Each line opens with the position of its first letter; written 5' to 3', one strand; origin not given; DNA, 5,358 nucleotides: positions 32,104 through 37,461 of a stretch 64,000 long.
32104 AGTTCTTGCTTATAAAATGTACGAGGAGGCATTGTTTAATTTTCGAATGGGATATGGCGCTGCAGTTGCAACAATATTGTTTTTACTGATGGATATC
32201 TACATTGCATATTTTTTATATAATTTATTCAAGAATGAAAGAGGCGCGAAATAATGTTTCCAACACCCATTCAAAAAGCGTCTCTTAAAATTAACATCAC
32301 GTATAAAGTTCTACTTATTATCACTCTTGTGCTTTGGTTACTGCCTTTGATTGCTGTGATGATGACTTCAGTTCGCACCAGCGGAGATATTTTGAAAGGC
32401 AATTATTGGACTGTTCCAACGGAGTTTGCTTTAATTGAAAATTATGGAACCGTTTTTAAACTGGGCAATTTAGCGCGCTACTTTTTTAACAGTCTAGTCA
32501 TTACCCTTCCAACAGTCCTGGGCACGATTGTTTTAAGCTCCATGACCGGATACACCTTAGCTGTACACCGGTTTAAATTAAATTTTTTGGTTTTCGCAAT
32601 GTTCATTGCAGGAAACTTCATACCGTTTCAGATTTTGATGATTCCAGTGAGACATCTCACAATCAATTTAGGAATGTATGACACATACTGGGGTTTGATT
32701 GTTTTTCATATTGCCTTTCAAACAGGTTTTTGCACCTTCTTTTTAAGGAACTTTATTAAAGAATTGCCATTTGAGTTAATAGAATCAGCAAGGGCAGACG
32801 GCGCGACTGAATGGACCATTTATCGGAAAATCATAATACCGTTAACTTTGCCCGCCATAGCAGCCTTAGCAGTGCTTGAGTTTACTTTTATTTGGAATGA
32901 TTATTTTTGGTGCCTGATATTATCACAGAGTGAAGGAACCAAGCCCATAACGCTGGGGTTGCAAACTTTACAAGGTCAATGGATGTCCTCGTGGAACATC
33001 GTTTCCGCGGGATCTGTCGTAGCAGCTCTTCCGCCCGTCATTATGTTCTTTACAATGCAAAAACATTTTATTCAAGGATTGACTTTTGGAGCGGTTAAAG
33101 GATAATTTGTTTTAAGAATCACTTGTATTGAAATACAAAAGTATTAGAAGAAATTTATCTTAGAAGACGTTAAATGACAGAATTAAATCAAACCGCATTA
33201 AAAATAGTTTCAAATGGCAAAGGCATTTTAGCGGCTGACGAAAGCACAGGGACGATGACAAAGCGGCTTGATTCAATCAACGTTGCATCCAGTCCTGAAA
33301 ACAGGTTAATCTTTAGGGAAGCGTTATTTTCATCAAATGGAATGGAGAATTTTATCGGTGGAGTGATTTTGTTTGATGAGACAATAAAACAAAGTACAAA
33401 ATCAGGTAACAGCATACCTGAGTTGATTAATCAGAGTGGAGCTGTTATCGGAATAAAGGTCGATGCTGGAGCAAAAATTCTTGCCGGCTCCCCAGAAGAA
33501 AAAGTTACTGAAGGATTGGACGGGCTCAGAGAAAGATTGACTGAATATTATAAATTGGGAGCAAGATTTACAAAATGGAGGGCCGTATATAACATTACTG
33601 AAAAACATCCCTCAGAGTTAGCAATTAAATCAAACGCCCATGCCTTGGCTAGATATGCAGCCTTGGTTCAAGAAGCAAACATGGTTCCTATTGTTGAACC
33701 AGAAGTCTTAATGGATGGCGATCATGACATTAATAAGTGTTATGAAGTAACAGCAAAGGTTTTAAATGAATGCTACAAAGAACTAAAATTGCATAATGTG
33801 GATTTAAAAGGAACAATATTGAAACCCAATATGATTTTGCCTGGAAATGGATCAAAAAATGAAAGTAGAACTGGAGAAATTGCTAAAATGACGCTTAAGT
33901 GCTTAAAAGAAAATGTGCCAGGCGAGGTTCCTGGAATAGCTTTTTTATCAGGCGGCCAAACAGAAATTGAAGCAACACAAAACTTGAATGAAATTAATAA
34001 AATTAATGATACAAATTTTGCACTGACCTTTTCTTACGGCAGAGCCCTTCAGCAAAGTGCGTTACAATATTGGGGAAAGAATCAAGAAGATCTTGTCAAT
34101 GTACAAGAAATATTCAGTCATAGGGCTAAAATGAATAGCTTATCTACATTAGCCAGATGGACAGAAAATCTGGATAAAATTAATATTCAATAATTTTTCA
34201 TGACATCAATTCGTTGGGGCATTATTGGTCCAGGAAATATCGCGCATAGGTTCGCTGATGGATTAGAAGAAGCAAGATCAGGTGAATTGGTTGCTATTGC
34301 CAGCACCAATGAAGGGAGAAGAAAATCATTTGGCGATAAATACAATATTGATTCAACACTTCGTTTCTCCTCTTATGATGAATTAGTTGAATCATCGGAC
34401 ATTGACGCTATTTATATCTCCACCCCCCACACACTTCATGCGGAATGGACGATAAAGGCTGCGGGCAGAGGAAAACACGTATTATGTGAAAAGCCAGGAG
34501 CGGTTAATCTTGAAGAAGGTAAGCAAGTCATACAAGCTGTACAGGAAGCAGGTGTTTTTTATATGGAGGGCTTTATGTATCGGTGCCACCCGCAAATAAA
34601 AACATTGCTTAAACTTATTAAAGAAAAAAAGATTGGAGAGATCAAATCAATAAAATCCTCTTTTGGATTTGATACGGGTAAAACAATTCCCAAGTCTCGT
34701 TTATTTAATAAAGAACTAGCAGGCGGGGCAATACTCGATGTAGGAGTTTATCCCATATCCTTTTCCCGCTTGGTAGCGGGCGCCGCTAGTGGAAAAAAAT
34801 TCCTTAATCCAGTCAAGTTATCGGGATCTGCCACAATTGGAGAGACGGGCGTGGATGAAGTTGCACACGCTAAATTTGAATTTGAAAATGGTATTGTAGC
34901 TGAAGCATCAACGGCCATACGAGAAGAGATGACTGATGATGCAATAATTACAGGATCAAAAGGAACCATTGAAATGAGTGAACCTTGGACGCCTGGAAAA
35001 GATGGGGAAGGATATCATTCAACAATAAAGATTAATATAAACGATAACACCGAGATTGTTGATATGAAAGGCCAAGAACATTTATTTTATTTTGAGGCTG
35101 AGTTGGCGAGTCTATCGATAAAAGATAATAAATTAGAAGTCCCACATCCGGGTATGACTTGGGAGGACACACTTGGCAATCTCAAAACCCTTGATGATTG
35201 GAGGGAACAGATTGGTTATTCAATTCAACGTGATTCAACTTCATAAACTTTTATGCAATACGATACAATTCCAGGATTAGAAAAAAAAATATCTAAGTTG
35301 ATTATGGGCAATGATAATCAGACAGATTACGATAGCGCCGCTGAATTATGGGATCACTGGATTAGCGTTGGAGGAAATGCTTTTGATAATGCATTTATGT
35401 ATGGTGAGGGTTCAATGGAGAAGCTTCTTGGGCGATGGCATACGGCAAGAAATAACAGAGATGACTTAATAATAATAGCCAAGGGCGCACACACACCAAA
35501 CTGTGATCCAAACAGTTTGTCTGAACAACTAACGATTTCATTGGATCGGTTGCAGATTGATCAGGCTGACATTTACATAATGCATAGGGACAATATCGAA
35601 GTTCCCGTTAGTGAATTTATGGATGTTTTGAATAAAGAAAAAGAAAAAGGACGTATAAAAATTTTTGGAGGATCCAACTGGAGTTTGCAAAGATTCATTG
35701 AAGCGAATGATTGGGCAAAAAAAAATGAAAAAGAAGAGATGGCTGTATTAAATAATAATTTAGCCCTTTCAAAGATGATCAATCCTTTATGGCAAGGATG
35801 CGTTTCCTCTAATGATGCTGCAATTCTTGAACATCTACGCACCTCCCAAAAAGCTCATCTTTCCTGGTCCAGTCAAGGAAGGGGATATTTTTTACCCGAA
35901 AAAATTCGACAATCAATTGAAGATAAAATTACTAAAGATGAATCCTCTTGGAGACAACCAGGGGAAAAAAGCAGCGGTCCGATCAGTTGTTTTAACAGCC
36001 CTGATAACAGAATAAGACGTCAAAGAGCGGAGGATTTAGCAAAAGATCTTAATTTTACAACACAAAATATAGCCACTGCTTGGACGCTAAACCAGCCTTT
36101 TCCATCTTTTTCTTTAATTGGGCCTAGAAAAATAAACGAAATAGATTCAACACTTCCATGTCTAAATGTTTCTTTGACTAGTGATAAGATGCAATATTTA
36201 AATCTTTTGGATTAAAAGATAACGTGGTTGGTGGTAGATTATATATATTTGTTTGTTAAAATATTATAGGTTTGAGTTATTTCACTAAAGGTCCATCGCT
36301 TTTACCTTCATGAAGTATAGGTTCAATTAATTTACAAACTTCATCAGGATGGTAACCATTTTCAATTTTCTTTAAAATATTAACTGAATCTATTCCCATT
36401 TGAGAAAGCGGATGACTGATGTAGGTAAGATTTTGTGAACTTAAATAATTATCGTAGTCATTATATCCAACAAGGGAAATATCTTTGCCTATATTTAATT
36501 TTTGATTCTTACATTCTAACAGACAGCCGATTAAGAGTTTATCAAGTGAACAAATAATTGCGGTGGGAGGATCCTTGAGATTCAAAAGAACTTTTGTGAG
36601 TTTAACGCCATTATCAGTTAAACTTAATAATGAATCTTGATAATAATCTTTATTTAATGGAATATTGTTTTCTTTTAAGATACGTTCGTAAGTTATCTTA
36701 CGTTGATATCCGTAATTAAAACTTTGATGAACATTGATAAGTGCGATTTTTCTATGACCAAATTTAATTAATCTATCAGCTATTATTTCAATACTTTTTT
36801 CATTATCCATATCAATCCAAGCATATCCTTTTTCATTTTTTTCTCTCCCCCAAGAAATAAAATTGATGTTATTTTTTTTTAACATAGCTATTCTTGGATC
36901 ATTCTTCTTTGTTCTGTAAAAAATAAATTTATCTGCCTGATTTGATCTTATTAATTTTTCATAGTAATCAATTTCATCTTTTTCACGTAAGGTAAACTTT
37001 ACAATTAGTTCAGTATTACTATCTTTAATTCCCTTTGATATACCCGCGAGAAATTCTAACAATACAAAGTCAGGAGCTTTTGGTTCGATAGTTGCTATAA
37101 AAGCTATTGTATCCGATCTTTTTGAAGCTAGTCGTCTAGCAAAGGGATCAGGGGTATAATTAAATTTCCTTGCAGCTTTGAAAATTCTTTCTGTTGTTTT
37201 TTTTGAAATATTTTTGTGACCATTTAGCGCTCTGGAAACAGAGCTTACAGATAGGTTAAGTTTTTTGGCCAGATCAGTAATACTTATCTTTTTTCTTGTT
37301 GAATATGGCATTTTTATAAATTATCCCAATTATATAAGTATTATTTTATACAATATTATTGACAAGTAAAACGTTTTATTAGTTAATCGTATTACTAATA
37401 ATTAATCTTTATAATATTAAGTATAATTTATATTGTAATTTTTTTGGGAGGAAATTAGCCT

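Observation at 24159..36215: GH31 glycosidase operon ending in a split ComDE-type TPP decarboxylase plus 2-hydroxyacid dehydrogenase, suggesting catabolism of a glycoside with a C3-acid or C3-sulfonate aglycone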

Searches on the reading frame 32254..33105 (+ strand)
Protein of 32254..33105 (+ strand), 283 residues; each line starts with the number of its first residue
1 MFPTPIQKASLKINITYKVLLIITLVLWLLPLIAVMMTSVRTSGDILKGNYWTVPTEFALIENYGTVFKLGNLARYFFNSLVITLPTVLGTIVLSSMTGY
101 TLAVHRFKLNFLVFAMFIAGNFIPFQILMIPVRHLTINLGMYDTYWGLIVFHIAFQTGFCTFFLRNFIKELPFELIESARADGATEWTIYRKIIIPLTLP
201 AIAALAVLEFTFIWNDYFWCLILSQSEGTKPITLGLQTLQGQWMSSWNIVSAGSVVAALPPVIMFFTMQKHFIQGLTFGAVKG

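Call 4: search_protein_families(library=pfam, proteins=[window:32254-33105:+])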
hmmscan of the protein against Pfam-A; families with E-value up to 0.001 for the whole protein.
window:32254-33105:+ (283 aa): 1 family
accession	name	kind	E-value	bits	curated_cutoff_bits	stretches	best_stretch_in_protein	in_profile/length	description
PF00528.27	BPD_transp_1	-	1.3e-21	77.6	26.4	1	97-272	3-178/184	Binding-protein-dependent transport system inner membrane component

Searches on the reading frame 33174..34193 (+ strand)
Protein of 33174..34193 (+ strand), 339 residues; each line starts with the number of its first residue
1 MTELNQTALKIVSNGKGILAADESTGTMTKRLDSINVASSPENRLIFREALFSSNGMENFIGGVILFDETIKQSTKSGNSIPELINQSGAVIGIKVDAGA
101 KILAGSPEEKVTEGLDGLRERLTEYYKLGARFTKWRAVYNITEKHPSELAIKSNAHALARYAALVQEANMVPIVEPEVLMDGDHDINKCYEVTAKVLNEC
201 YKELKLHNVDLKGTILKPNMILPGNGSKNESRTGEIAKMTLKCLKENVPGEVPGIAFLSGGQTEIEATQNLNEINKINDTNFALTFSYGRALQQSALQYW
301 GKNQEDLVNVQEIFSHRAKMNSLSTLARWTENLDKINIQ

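Call 4: search_protein_families(library=pfam, proteins=[window:33174-34193:+])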
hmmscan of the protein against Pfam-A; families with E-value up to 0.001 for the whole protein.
window:33174-34193:+ (339 aa): 1 family
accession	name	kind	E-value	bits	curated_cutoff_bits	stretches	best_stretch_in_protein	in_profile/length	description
PF00274.25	Glycolytic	-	5.4e-130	433.7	22.2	1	3-332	1-332/349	Fructose-bisphosphate aldolase class-I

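Call 6: search_protein_families(library=ncbifam, proteins=[window:33174-34193:+], max_evalue=0.00001)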
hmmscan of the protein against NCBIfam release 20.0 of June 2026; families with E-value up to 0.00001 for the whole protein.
window:33174-34193:+ (339 aa): 2 families
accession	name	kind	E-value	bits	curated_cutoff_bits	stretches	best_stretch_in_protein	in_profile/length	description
NF033379.1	FrucBisAld_I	equivalog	1e-146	488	250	1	3-324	1-322/324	class I fructose-bisphosphate aldolase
NF003784.0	PRK05377.1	equivalog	2.2e-09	37.1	392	1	57-214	65-216/297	fructose bisphosphate aldolase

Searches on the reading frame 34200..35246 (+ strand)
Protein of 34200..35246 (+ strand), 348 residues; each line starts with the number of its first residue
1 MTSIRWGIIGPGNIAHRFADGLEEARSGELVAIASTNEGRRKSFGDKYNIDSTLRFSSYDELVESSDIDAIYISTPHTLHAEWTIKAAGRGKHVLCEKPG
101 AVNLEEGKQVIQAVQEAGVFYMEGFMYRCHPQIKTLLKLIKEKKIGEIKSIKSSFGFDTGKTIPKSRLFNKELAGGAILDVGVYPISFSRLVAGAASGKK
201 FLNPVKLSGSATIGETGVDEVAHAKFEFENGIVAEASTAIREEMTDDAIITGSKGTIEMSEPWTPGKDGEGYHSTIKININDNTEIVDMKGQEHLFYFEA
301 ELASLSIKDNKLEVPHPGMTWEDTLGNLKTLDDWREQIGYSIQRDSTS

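Call 4: search_protein_families(library=pfam, proteins=[window:34200-35246:+])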
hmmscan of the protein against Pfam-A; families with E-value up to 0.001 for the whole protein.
window:34200-35246:+ (348 aa): 3 families
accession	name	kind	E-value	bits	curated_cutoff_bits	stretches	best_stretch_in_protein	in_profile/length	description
PF01408.29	GFO_IDH_MocA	-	1.3e-26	94.1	24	1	4-125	1-120/120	Oxidoreductase family, NAD-binding Rossmann fold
PF22725.1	GFO_IDH_MocA_C3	-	5.5e-17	62.4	27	1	134-258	2-124/124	GFO/IDH/MocA C-terminal domain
PF02894.22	GFO_IDH_MocA_C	-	4.1e-09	37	22.9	1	138-277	2-143/218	Oxidoreductase family, C-terminal alpha/beta domain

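Call 6: search_protein_families(library=ncbifam, proteins=[window:34200-35246:+], max_evalue=0.00001)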
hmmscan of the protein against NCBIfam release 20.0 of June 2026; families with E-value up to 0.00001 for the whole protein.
window:34200-35246:+ (348 aa): 9 families
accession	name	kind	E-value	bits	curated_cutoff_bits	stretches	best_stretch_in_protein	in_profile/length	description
TIGR04380.1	myo_inos_iolG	equivalog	1.8e-28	99.4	355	1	5-260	3-253/330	inositol 2-dehydrogenase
NF041392.1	XylDh_Gfo6_Halo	equivalog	1.4e-27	96.5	350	1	4-265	17-281/350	D-xylose 1-dehydrogenase Gfo6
NF052479.1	LevoglcsnDh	equivalog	7.5e-26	90.7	650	1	56-197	62-206/386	levoglucosan dehydrogenase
NF040723.1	UDP-GlcNAcDh_Arch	equivalog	3e-22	79.5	450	1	4-154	1-147/302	UDP-N-acetylglucosamine 3-dehydrogenase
NF052679.1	InsChiInosDhIolG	equivalog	2.1e-16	59.9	540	1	3-153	2-153/343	bifunctional inositol 2-dehydrogenase/D-chiro-inositol 1-dehydrogenase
NF008607.0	PRK11579.1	subfamily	1.8e-11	43.6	330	1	3-155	4-152/346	oxidoreductase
NF058561.1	BT_2158_fam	equivalog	3.6e-09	35.7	750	1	22-153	51-182/487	glycoside 3-dehydrogenase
NF007574.0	PRK10206.1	equivalog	3.7e-07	29.5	352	1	52-157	49-155/345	oxidoreductase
NF058563.1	BT_2159_fam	equivalog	3.9e-07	29.4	650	1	4-194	1-184/350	disaccharide 3-dehydrogenase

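Call 47: search_solved_structures(query=window:34200-35246:+, max_evalue=0.000001)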
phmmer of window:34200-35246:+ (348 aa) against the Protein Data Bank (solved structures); distinct sequences matched with E-value up to 0.000001: 62 (the best 60 are shown).
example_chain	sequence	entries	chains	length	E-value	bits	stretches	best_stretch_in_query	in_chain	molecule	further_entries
3rbv_A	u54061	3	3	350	8.1e-32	114.1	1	3-284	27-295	Sugar 3-ketoreductase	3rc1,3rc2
1ydw_A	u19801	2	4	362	1e-31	113.8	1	2-282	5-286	AX110P-like protein | Probable oxidoreductase At4g09670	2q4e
3rcb_A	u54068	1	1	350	2.9e-31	112.2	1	3-284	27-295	Sugar 3-ketoreductase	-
3rc7_A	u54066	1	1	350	2.9e-31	112.2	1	3-284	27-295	Sugar 3-ketoreductase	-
2o48_X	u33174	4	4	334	5.1e-31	111.4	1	3-266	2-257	Dimeric dihydrodiol dehydrogenase | Trans-1,2-dihydrobenzene-1,2-diol dehydrogenase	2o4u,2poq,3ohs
3rc9_A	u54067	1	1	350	5.5e-31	111.3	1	3-284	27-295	Sugar 3-ketoreductase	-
5a02_A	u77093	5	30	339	1.4e-29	106.6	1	6-260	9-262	ALDOSE-ALDOSE OXIDOREDUCTASE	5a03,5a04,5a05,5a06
2glx_A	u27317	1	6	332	7.5e-29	104.3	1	5-248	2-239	1,5-anhydro-D-fructose reductase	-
4had_A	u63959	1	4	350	1.5e-27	100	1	3-269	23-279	Probable oxidoreductase protein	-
4koa_A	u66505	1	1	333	1.1e-25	93.9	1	4-249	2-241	1,5-anhydro-D-fructose reductase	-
1ofg_A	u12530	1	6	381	2.7e-24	89.3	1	6-195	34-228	GLUCOSE-FRUCTOSE OXIDOREDUCTASE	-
1ryd_A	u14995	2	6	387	2.8e-24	89.3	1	6-195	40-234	glucose-fructose oxidoreductase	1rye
1h6a_A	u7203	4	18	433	3.7e-24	88.9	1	6-194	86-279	PRECURSOR FORM OF GLUCOSE-FRUCTOSE OXIDOREDUCTASE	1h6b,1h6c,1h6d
1evj_A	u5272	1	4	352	8.3e-24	87.7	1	6-195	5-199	GLUCOSE-FRUCTOSE OXIDOREDUCTASE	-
3e9m_A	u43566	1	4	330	1.5e-22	83.6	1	3-333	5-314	Oxidoreductase, Gfo/Idh/MocA family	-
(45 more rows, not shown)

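Call 67: find_related_loci(query=window:34200-35246:+, collection=metagenome_contigs, flank=10000)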
Query window:34200-35246:+ (348 aa) in metagenome_contigs; peptide patterns used: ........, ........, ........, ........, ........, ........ (x = any residue, [..] = any of these).
599 stretches matched a pattern (row limit reached: there are more); 539 encode a relative of the query (tblastn E <= 1e-3); the best 80 are kept; 80 distinct loci.
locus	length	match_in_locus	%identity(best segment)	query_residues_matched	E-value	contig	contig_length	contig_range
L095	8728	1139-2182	92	1-348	0e+0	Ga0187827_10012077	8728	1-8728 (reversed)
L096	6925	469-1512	92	1-348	0e+0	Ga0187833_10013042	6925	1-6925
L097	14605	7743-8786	92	1-348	0e+0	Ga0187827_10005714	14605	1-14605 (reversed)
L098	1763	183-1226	87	1-348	0e+0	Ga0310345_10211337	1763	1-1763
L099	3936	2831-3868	74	1-346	0e+0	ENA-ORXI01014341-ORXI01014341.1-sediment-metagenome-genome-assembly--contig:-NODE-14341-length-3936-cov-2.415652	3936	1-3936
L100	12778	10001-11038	73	1-346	1e-179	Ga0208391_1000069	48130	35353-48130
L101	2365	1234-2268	69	1-345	0e+0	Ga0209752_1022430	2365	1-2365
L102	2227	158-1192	68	1-345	0e+0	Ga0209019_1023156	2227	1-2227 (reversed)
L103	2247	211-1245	68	1-345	0e+0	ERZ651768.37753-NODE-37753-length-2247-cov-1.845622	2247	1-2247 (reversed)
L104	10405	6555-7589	68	1-345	6e-169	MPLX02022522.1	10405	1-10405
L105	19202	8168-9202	67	1-345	9e-166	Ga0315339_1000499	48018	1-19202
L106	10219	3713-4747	68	1-345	6e-164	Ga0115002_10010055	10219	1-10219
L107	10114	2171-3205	68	1-345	4e-163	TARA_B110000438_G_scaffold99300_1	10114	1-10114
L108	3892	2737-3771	68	1-345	4e-168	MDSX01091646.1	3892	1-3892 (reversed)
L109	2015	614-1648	69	1-345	4e-175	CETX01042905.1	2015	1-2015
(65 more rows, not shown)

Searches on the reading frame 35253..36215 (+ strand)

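Call 5: search_protein_families(library=pfam, proteins=[window:35253-36215:+])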
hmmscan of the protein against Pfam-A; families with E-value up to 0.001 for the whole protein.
window:35253-36215:+ (320 aa): 1 family
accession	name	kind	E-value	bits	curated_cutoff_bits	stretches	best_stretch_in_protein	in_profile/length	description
PF00248.27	Aldo_ket_red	-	2e-37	129.3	24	1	20-317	12-287/291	Aldo/keto reductase family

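Call 6: search_protein_families(library=ncbifam, proteins=[window:35253-36215:+], max_evalue=0.00001)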
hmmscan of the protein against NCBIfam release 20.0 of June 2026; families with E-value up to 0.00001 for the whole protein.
window:35253-36215:+ (320 aa): 5 families
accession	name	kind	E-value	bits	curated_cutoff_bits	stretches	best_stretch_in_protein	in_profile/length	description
NF049922.1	MethglyxlRedYdjG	equivalog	3.1e-12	46.2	550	1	83-148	108-176/326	NADH-dependent methylglyoxal reductase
NF008377.0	PRK11172.1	equivalog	1.8e-08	34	327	1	38-152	27-140/267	2,5-didehydrogluconate reductase DkgB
TIGR01293.1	Kv_beta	subfamily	2.1e-08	33.6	365.4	1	26-157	30-168/319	voltage-dependent potassium channel subunit beta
NF007912.0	PRK10625.1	equivalog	1e-07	31.7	415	0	1-111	1-132/346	NADP(H)-dependent aldo-keto reductase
NF008598.0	PRK11565.1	equivalog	8.3e-06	25.1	425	0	24-148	25-148/275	2,5-didehydrogluconate reductase DkgA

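Call 66: search_protein_families(library=ncbifam, proteins=[window:35253-36215:+], max_evalue=1e-10)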
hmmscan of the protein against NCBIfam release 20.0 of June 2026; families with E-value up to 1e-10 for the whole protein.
window:35253-36215:+ (320 aa): 1 family
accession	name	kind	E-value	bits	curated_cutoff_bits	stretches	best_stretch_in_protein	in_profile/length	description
NF049922.1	MethglyxlRedYdjG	equivalog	3.1e-12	46.2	550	0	83-148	108-176/326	NADH-dependent methylglyoxal reductase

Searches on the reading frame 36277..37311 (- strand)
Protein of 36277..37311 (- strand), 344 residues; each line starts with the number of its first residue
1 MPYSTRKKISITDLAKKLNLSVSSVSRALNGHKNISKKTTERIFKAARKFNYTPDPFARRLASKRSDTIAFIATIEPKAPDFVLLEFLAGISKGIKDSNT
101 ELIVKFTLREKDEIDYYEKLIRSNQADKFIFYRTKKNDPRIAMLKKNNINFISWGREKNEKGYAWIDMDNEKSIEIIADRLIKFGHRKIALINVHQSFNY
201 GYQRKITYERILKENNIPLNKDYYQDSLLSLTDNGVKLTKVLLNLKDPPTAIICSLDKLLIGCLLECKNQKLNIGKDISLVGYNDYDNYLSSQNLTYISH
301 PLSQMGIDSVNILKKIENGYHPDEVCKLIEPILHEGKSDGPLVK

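Call 5: search_protein_families(library=pfam, proteins=[window:36277-37311:-])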
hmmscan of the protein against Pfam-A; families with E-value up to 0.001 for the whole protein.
window:36277-37311:- (344 aa): 3 families
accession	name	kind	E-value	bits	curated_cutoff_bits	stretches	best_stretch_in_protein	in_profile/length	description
PF13377.12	Peripla_BP_3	-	8.7e-20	71.9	26.5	1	178-338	1-166/167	Periplasmic binding protein-like domain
PF00356.27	LacI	-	1.8e-11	44.1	27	1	11-55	2-46/46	Bacterial regulatory proteins, lacI family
PF01381.28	HTH_3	-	1.6e-07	31.6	23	1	7-55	8-53/55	Helix-turn-helix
